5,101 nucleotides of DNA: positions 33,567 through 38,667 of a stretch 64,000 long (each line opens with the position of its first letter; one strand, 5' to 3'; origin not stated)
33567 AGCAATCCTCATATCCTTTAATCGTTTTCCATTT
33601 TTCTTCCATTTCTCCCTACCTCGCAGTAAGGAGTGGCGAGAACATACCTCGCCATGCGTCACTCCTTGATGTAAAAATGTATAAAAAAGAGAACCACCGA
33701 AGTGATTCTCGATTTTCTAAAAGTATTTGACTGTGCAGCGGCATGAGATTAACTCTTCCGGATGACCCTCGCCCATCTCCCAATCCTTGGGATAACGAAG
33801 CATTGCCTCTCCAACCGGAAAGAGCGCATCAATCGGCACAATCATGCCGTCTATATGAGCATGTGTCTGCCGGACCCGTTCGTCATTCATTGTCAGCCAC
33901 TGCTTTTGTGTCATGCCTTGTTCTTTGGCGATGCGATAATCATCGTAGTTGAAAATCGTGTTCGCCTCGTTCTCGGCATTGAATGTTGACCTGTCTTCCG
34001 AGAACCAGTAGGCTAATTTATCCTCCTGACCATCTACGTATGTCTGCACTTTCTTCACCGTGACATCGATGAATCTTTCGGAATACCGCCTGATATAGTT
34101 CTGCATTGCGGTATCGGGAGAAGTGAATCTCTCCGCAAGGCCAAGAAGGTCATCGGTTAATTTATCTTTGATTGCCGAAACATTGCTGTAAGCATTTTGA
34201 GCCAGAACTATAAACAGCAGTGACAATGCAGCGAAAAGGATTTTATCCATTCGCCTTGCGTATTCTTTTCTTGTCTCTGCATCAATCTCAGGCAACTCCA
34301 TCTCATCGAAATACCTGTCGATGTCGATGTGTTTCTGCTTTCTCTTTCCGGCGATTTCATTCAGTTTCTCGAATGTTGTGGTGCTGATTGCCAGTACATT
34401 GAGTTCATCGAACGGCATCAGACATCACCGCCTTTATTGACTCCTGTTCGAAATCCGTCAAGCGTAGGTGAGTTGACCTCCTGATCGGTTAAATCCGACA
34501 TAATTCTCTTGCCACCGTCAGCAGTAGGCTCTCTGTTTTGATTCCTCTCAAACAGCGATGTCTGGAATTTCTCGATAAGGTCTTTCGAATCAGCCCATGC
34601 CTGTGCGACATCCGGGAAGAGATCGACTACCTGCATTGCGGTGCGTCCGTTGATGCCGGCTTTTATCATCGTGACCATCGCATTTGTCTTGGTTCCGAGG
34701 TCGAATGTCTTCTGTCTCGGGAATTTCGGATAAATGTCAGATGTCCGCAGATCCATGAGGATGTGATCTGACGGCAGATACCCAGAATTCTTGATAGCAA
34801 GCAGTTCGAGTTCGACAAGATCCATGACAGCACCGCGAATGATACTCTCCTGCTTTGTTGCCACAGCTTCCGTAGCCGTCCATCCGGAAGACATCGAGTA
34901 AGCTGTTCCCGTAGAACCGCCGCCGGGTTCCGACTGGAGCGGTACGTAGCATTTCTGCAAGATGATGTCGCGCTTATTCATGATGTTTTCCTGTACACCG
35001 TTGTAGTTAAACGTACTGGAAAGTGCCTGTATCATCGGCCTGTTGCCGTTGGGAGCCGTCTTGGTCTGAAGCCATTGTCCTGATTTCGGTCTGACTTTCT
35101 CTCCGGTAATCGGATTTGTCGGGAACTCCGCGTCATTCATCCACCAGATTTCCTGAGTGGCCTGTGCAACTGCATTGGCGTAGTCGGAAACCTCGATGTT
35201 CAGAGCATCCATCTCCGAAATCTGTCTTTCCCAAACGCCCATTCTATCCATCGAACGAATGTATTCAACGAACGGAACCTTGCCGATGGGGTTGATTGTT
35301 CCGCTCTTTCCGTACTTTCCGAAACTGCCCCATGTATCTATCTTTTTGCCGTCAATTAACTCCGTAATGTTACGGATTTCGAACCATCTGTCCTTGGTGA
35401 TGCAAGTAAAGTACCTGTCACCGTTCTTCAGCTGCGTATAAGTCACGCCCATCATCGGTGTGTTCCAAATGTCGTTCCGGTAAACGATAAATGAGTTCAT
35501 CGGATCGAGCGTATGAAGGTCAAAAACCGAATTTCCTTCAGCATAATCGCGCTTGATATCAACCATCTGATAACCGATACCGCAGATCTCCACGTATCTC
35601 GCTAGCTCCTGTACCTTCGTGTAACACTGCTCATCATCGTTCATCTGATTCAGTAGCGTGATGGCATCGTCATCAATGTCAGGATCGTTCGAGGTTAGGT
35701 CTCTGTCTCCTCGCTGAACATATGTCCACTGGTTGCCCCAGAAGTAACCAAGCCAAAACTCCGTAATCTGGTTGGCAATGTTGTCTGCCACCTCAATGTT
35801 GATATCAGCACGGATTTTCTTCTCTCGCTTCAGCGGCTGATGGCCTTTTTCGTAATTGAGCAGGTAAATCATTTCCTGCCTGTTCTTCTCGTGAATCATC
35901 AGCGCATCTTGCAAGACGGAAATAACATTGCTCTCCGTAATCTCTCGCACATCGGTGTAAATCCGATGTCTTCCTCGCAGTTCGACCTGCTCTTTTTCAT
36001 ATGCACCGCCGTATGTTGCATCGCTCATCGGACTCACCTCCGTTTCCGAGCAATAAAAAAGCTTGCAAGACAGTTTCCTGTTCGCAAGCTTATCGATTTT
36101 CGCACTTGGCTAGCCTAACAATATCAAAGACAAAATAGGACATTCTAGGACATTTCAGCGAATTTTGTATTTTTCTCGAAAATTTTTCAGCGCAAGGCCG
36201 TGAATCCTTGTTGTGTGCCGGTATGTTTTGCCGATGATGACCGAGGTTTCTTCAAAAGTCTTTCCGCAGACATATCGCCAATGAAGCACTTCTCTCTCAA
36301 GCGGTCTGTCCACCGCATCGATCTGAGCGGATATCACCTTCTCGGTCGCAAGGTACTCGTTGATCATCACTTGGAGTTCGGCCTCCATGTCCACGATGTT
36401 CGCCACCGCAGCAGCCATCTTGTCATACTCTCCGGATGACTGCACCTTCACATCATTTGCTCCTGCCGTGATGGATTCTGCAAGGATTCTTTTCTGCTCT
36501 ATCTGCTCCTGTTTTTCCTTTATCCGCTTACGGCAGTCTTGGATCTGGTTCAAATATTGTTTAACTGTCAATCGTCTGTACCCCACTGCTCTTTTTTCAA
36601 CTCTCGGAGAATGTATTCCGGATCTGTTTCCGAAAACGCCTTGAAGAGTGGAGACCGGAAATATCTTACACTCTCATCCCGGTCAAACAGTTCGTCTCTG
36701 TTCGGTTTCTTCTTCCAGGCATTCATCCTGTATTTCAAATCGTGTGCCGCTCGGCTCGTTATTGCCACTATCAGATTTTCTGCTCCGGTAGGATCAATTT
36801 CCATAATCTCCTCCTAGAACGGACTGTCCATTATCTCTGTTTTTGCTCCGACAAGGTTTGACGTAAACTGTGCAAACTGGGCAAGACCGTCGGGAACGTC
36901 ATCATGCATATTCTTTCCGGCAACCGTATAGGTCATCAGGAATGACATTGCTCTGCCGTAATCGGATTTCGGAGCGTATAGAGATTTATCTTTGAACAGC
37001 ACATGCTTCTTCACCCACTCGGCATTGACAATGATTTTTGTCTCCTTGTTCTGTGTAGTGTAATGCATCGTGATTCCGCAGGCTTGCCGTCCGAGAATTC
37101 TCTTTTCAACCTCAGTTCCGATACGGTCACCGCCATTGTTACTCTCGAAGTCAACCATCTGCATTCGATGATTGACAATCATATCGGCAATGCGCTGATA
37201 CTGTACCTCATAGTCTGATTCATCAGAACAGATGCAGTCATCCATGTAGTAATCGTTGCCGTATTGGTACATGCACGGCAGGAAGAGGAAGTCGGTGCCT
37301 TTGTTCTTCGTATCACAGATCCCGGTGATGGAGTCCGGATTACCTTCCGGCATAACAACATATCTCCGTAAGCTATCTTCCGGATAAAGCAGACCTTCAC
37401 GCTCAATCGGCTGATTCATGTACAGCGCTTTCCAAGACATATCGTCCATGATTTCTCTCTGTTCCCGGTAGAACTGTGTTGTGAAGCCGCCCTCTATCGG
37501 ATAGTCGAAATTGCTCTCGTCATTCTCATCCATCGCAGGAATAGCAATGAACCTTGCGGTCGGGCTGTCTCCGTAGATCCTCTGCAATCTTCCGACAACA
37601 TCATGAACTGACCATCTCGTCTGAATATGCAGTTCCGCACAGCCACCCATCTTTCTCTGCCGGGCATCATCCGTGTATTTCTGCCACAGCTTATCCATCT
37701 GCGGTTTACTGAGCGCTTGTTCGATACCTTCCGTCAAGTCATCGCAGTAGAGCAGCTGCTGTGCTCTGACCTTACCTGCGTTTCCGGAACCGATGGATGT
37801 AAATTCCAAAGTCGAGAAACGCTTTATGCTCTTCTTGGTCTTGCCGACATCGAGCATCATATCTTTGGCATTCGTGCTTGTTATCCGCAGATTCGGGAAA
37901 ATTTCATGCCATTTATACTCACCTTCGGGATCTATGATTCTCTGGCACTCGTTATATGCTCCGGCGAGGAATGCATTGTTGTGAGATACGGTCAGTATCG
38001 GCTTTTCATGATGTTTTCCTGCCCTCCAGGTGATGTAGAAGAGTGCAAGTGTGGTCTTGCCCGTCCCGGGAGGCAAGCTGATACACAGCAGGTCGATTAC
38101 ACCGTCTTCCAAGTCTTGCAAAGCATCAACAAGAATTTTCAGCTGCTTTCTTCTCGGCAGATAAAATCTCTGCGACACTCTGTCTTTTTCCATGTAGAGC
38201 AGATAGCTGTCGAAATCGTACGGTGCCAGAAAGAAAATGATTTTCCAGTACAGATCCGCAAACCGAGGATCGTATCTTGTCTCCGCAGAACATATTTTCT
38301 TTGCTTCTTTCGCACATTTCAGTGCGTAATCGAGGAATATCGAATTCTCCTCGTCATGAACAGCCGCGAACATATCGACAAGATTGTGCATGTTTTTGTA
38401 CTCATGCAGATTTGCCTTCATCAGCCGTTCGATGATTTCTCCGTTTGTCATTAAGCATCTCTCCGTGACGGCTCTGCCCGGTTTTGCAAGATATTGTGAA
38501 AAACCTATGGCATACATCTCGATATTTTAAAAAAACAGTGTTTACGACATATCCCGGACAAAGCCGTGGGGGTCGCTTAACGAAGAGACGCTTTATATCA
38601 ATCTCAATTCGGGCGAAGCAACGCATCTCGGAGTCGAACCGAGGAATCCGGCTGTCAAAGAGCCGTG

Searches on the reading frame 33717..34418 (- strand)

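Call 50: search_protein_families(library=pfam, proteins=[window:33717-34418:-], max_evalue=0.001)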
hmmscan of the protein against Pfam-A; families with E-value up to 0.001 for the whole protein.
window:33717-34418:- (233 aa): 1 family
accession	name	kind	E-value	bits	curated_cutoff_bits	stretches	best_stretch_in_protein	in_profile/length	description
PF04233.19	Phage_Mu_F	-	1e-10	42.8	29.6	1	140-230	32-111/112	Phage Mu protein F like protein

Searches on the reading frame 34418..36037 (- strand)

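Call 50: search_protein_families(library=pfam, proteins=[window:34418-36037:-], max_evalue=0.001)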
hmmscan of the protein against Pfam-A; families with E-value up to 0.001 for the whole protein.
window:34418-36037:- (539 aa): 1 family
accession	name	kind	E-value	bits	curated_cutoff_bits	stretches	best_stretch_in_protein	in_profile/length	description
PF05133.19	SPP1_portal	-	3.4e-33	115.7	25.5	1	48-484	7-406/416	Phage portal protein, SPP1 Gp6-like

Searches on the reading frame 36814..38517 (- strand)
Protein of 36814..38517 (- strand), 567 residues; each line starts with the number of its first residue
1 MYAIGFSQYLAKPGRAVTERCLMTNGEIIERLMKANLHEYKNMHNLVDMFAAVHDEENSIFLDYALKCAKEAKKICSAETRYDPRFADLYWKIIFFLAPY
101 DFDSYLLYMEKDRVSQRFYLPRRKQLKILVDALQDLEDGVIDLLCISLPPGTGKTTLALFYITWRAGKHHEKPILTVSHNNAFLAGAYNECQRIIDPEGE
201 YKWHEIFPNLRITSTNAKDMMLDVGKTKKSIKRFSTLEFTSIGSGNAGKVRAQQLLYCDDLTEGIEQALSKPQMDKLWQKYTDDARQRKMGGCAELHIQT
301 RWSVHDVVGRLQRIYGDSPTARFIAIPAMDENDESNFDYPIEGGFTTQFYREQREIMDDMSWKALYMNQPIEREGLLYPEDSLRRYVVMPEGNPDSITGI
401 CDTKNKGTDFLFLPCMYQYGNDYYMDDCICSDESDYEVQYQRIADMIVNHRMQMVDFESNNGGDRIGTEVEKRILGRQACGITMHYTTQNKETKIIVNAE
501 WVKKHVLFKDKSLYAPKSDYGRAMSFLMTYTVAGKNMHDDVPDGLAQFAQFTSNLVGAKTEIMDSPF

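Call 50: search_protein_families(library=pfam, proteins=[window:36814-38517:-], max_evalue=0.001)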
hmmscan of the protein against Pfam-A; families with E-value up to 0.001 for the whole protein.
window:36814-38517:- (567 aa): 2 families
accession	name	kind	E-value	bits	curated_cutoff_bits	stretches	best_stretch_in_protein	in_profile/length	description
PF22530.2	Terminase-T7_RNaseH-like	-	4.3e-08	33.8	27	1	402-500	2-100/108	Terminase Bacteriophage T7, Ribonuclease H-like domain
PF04851.21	ResIII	-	9.4e-05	22.8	22.5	1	121-198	4-80/164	Type III restriction enzyme, res subunit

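Call 67: find_related_loci(query=window:36814-38517:-, collection=genome_contigs, flank=10000)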
Query window:36814-38517:- (567 aa) in genome_contigs; peptide patterns used: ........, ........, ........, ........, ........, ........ (x = any residue, [..] = any of these).
21 stretches matched a pattern; 5 encode a relative of the query (tblastn E <= 1e-3); 5 distinct loci.
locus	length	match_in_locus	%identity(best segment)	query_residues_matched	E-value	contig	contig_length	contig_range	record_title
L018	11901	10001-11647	39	19-564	1e-125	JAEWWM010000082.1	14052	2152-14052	MAG: Bacillota bacterium isolate OH_SDB_98 k127_27986, whole genome shotgun sequence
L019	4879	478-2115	39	22-564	6e-124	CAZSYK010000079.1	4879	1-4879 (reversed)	MAG TPA_asm: uncultured Eubacteriales bacterium isolate SRP192927_co3_256 genome assembly, contig: NODE_52167_length_487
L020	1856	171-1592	42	85-564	1e-131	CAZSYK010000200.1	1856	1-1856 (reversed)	MAG TPA_asm: uncultured Eubacteriales bacterium isolate SRP192927_co3_256 genome assembly, contig: NODE_207230_length_18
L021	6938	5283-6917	39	23-564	1e-122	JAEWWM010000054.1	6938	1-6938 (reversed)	MAG: Bacillota bacterium isolate OH_SDB_98 k127_1314663, whole genome shotgun sequence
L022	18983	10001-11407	41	90-564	2e-121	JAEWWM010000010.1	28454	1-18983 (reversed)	MAG: Bacillota bacterium isolate OH_SDB_98 k127_838554, whole genome shotgun sequence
